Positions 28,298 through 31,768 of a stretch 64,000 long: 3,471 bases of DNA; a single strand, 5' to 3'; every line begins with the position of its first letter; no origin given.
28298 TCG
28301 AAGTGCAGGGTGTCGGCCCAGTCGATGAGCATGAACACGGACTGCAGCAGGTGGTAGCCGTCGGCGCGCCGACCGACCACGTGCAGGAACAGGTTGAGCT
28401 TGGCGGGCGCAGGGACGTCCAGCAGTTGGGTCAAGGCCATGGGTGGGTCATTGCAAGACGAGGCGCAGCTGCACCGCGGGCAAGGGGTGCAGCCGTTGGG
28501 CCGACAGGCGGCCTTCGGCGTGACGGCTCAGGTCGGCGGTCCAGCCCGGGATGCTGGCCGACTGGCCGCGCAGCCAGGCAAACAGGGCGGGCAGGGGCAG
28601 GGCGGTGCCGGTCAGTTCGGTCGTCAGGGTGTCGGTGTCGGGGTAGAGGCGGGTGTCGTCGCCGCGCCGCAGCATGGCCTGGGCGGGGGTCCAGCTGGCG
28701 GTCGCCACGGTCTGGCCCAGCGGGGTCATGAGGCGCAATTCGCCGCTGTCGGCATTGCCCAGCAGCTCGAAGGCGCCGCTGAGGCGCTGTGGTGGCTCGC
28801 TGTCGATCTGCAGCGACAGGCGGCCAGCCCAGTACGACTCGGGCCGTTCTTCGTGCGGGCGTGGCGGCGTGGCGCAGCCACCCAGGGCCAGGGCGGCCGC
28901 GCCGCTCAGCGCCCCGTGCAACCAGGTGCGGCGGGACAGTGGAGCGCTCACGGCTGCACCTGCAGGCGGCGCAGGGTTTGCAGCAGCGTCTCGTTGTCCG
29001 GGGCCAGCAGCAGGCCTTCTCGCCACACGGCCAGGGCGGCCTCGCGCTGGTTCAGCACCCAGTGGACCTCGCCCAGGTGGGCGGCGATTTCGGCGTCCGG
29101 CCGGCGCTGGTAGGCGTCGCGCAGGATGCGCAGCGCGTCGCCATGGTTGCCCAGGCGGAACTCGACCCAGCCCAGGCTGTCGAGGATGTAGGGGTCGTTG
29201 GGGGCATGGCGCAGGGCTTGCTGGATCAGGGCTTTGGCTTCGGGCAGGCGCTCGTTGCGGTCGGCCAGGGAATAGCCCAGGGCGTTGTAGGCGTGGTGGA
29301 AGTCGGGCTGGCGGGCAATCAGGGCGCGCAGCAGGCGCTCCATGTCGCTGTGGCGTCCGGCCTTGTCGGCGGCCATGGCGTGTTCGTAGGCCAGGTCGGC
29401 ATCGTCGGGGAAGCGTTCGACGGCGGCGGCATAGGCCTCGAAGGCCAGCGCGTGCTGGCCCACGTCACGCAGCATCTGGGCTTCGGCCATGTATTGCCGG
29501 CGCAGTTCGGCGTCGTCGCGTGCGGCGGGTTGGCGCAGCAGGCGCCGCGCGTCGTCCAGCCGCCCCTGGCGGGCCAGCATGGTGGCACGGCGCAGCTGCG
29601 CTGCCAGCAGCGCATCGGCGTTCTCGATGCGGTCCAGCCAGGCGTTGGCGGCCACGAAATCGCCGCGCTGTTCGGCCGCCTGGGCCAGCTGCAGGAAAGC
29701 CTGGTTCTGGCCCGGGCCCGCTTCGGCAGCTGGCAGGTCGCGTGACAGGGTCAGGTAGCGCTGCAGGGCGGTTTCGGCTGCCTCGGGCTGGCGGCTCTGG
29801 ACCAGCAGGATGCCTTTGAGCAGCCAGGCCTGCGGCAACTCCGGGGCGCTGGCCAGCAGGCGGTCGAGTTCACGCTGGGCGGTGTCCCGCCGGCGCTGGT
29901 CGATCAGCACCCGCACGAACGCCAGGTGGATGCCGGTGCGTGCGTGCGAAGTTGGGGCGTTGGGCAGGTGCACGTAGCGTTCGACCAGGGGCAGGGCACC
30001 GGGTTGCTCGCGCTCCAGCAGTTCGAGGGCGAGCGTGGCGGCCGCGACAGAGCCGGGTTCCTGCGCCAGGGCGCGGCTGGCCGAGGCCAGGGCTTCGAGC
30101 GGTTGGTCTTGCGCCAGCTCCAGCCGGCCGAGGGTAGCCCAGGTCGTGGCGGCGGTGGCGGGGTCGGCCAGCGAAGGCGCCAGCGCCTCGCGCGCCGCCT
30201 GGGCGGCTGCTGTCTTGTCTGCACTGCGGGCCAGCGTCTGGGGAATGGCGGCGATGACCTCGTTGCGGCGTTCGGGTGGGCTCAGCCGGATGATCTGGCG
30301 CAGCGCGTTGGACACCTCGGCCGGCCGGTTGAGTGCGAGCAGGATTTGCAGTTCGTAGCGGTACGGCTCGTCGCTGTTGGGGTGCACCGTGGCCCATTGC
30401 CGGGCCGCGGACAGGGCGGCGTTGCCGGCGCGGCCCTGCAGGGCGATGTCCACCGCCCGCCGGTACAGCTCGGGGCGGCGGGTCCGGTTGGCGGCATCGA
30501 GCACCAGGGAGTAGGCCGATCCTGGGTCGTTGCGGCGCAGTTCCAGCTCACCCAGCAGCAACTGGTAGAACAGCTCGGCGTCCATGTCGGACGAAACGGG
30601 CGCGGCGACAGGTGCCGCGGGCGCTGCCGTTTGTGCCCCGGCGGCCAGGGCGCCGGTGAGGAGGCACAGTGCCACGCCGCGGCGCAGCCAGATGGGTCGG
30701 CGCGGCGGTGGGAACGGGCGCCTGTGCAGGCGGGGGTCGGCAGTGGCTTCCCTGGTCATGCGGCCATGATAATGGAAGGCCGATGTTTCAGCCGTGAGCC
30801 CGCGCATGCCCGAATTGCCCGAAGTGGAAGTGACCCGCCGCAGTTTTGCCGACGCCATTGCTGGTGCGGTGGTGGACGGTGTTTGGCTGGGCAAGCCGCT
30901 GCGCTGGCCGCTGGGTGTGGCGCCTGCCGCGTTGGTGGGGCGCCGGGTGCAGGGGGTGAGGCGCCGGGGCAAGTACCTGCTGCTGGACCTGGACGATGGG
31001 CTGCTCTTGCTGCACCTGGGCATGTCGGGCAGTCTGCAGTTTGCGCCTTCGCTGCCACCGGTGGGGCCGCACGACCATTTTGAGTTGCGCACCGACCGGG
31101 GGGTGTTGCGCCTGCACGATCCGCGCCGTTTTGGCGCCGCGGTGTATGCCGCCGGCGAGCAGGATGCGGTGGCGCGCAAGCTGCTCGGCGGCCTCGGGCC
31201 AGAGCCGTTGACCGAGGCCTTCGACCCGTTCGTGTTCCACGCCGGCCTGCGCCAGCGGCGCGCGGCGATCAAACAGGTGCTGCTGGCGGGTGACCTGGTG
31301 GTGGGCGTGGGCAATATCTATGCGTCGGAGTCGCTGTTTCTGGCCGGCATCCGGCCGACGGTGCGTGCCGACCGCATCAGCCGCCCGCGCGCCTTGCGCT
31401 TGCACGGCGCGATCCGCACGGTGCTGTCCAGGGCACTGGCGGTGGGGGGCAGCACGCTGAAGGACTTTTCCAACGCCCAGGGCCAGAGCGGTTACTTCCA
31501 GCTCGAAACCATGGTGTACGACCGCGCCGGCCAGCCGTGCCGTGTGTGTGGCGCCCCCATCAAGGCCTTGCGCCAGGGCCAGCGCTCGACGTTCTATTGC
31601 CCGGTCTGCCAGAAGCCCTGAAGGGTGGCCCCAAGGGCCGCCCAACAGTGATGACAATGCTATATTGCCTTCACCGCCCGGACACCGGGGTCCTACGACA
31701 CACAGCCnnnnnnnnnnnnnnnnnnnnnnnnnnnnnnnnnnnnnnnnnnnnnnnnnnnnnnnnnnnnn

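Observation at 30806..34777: Dynamin-like large GTPase wedged between the two GO-system glycosylase genes fpg and mutY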

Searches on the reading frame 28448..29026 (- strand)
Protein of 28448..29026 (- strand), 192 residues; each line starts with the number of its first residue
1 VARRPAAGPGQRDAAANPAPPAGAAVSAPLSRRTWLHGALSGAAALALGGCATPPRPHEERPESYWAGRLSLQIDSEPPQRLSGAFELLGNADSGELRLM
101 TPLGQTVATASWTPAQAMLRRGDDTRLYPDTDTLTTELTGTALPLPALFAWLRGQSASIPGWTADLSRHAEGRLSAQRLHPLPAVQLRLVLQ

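Call 3: search_protein_families(library=pfam, proteins=[window:28448-29026:-], max_evalue=0.01)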
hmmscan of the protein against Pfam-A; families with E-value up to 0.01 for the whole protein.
window:28448-29026:- (192 aa): 1 family
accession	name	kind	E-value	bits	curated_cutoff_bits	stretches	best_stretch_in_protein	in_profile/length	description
PF03550.21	LolB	-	2.6e-14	54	23.7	1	68-176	7-110/151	Outer membrane lipoprotein LolB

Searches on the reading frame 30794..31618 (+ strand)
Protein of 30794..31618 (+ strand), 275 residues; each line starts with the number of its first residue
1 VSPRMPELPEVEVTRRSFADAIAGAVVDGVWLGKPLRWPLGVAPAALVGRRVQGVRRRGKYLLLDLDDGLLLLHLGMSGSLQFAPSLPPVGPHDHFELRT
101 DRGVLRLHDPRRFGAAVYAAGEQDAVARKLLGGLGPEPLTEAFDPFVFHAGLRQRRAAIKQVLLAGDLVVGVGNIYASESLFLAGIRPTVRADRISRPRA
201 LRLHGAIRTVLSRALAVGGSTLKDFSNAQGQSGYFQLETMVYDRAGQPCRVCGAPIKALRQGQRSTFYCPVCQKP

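Call 3: search_protein_families(library=pfam, proteins=[window:30794-31618:+], max_evalue=0.01)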
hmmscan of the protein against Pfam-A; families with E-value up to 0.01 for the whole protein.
window:30794-31618:+ (275 aa): 3 families
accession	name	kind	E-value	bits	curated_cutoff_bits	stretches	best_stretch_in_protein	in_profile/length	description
PF01149.29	Fapy_DNA_glyco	-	5.1e-30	104.9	25.5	1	5-115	1-116/117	Formamidopyrimidine-DNA glycosylase N-terminal domain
PF06831.19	H2TH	-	1.3e-23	83.2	34.7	1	134-225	1-92/93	Formamidopyrimidine-DNA glycosylase H2TH domain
PF06827.20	zf-FPG_IleRS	-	1.3e-10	41.4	21.3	1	246-274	1-29/30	Zinc finger found in FPG and IleRS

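Call 4: search_protein_families(library=ncbifam, proteins=[window:30794-31618:+], max_evalue=0.01)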
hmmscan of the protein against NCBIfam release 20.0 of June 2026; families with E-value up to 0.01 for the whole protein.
window:30794-31618:+ (275 aa): 7 families
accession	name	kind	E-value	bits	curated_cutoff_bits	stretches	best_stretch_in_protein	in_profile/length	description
NF002211.1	PRK01103.1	equivalog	3.7e-92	308.7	212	1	5-274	1-274/274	bifunctional DNA-formamidopyrimidine glycosylase/DNA-(apurinic or apyrimidinic site) lyase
TIGR00577.1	fpg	equivalog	5.9e-74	248.9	203.3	1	5-273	1-276/276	DNA-formamidopyrimidine glycosylase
NF011385.0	PRK14810.1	equivalog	5.6e-72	242.5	423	1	5-274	1-272/272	DNA-formamidopyrimidine glycosylase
NF011386.0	PRK14811.1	equivalog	2.3e-68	230.4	414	1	5-274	1-263/269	DNA-formamidopyrimidine glycosylase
NF010551.0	PRK13945.1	equivalog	1.1e-55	189.1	348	1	5-274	1-282/282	DNA-formamidopyrimidine glycosylase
NF040775.1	endonuc_Nei2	equivalog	3.1e-23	82.5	400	1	36-274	28-252/252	endonuclease VIII Nei2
NF007763.0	PRK10445.1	equivalog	2.1e-17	63.4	252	1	5-274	1-263/263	endonuclease VIII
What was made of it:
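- Checked: NCBIfam PRK01103 scores 3.7e-92, above its cut-off (call 4).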
